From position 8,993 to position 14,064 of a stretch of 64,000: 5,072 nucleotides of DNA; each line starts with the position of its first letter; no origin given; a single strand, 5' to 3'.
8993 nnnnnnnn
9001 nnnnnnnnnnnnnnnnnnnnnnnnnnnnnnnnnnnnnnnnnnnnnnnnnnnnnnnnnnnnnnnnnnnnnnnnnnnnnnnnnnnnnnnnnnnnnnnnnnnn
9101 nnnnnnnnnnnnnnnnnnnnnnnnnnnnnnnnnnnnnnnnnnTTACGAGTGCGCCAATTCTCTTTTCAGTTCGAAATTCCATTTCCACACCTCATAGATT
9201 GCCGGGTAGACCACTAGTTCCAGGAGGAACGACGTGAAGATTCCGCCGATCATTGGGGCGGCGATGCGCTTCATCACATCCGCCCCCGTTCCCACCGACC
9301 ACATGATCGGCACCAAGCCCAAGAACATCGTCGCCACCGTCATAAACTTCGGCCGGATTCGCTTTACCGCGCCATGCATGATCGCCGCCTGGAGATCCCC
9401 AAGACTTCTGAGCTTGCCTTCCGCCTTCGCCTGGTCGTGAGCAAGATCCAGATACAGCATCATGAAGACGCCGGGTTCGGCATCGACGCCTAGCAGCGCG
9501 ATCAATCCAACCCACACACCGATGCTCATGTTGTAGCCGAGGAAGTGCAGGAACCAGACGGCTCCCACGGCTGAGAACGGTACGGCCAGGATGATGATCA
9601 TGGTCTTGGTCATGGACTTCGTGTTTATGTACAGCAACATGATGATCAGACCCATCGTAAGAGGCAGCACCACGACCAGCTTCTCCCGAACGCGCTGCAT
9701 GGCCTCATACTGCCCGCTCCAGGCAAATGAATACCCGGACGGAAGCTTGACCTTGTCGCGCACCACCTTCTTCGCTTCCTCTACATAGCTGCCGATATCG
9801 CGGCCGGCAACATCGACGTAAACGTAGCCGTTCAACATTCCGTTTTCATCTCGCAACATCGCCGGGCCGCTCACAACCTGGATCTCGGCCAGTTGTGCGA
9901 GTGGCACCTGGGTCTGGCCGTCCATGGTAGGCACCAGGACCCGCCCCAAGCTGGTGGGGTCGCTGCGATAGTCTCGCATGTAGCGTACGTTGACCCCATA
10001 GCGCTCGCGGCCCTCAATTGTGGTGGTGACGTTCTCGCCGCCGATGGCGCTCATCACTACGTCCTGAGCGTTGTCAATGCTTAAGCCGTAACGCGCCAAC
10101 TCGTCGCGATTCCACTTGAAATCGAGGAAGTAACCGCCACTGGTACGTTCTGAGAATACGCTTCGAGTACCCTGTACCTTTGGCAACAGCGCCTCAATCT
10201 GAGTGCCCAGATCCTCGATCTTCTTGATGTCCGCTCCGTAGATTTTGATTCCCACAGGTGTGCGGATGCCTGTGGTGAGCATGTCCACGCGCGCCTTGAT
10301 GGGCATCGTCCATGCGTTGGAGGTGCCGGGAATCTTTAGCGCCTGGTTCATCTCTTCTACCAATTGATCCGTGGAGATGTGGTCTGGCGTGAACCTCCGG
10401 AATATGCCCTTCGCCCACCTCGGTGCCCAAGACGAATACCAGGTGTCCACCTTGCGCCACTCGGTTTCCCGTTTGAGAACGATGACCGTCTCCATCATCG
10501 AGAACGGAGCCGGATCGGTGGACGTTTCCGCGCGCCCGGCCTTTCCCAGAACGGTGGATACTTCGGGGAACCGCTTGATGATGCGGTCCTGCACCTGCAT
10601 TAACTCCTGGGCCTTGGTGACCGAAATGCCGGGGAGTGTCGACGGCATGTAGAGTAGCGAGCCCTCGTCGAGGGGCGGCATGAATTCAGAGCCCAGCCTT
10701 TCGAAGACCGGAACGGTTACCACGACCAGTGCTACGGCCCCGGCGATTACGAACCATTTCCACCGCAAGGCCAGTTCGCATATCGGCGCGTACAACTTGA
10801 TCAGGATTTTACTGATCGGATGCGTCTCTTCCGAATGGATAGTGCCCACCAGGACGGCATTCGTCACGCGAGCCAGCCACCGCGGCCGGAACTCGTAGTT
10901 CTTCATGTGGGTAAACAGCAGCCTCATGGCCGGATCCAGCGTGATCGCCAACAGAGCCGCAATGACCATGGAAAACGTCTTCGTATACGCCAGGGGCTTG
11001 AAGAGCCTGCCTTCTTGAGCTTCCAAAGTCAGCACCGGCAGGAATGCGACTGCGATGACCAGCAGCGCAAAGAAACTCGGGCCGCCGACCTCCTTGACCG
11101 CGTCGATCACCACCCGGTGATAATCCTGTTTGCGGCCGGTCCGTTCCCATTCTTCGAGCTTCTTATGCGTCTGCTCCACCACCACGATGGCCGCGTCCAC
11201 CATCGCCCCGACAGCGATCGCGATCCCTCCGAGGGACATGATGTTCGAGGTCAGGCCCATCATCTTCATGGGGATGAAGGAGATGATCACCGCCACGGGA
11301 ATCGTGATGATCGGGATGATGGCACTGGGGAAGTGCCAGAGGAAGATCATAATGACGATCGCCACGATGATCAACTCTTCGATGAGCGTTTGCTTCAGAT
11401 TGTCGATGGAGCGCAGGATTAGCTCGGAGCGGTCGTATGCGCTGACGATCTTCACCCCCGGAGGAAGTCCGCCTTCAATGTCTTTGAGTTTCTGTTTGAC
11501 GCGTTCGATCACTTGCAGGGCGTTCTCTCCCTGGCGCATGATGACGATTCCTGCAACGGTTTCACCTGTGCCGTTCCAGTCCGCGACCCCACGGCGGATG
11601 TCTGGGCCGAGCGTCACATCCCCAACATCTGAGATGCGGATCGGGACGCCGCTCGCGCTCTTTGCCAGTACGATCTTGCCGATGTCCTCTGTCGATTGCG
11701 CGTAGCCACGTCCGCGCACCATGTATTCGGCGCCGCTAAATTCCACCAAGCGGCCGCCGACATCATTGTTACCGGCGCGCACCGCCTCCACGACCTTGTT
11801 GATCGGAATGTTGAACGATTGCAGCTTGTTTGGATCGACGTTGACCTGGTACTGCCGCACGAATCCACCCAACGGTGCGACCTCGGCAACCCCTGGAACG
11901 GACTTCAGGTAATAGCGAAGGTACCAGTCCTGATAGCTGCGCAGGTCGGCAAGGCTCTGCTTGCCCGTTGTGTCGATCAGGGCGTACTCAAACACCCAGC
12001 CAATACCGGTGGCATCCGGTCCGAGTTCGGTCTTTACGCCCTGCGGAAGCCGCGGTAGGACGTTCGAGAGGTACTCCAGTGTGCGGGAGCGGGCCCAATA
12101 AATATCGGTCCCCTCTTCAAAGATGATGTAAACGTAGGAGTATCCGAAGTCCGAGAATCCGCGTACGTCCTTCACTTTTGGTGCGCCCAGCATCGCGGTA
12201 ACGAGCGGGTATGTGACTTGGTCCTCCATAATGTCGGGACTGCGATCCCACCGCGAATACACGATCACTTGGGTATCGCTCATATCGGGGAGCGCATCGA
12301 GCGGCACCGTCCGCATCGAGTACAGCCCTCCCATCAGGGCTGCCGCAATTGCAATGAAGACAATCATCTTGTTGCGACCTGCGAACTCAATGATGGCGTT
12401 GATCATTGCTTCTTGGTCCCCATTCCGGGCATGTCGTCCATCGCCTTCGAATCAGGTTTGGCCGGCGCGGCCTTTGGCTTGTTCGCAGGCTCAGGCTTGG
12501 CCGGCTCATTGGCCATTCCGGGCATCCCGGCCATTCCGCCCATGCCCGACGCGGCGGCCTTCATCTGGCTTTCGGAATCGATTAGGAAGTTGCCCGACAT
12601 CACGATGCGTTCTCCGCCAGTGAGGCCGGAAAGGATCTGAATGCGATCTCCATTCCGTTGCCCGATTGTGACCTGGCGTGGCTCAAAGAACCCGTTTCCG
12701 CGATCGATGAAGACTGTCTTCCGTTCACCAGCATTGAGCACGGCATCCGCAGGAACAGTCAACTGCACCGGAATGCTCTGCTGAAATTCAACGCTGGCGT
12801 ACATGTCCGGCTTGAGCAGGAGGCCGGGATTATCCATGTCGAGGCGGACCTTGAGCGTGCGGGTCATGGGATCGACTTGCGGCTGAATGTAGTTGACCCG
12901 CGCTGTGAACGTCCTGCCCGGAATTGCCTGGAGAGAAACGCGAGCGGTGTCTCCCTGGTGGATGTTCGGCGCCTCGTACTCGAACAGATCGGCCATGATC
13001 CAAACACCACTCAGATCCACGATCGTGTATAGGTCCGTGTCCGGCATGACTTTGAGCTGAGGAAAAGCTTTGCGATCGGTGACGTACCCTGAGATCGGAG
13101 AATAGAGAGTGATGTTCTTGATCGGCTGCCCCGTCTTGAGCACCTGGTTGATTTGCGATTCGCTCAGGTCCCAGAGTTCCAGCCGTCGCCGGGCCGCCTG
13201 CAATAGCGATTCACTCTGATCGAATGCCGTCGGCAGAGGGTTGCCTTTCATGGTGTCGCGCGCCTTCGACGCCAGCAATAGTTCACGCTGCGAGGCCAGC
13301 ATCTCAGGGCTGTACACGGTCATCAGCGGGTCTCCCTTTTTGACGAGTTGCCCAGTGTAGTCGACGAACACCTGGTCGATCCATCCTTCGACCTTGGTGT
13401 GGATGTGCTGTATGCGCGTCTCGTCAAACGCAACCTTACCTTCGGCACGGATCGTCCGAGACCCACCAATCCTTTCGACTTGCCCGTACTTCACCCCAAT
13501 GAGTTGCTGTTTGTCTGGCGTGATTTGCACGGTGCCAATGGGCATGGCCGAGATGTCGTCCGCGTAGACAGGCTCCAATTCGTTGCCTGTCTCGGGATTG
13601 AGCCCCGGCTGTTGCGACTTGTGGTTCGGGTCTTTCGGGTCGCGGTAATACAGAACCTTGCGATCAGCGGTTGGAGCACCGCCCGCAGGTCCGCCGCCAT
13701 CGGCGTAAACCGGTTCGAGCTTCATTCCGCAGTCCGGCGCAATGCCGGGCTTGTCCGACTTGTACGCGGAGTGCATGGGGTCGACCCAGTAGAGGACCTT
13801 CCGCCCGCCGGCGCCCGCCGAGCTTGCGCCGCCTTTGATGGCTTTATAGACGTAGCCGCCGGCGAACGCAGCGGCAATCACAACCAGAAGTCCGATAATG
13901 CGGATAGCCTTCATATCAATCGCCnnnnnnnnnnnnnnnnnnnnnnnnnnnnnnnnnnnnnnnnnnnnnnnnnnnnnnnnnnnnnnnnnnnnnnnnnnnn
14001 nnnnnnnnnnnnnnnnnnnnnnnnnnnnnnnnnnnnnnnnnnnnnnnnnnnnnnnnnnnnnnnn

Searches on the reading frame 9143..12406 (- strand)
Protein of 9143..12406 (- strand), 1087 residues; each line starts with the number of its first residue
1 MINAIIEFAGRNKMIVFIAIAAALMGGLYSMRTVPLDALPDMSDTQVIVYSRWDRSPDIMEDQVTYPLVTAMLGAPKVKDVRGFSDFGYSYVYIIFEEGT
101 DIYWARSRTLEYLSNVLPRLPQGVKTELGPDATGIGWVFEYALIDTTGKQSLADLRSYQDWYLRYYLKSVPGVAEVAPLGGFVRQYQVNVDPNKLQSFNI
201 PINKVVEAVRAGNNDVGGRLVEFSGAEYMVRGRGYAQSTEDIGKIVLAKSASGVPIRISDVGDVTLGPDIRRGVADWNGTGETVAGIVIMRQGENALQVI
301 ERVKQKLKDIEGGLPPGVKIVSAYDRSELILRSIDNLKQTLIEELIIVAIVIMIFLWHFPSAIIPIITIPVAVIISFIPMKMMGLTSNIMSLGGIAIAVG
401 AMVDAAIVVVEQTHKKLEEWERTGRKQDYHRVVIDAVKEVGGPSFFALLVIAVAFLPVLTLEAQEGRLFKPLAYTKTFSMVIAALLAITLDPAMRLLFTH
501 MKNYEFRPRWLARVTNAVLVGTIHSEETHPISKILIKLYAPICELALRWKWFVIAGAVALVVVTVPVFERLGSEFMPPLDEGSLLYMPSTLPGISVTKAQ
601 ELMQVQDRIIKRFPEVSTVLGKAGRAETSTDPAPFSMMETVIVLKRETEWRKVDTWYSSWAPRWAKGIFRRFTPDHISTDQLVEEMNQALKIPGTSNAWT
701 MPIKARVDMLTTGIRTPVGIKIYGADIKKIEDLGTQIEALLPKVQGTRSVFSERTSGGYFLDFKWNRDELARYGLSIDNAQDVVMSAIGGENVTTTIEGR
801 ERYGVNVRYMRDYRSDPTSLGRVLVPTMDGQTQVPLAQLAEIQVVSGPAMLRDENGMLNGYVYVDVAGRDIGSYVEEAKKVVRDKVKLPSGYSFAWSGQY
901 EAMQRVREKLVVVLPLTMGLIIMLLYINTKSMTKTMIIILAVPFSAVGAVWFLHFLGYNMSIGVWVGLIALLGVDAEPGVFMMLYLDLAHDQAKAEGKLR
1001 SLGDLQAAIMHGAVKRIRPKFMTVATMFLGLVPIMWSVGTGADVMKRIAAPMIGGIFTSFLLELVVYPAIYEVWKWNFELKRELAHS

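Call 42: search_protein_families(library=pfam, proteins=[window:9143-12406:-], max_evalue=0.001)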
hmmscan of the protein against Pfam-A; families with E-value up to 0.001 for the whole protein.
window:9143-12406:- (1087 aa): 2 families
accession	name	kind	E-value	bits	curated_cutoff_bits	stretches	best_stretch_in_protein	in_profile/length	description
PF00873.25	ACR_tran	-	2.3e-214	714.7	28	2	6-652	2-628/1021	AcrB/AcrD/AcrF family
PF03176.21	MMPL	-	8.5e-06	25.4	20.5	1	342-501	150-305/333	MMPL family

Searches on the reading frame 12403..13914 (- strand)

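Call 42: search_protein_families(library=pfam, proteins=[window:12403-13914:-], max_evalue=0.001)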
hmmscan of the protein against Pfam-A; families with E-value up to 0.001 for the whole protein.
window:12403-13914:- (503 aa): 4 families
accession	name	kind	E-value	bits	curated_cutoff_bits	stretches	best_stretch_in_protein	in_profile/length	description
PF16576.10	HlyD_D23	-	1.1e-75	254.1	30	1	152-373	3-214/214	Barrel-sandwich domain of CusB or HlyD membrane-fusion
PF13437.12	HlyD_3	-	4.3e-16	60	22.2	1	269-369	1-105/106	HlyD family secretion protein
PF19335.5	HMBD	-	1.3e-10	41.5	23.6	1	42-69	1-28/28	Heavy metal binding domain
PF00529.27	CusB_dom_1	-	7.5e-08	33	26.5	0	386-439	16-89/89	Cation efflux system protein CusB domain 1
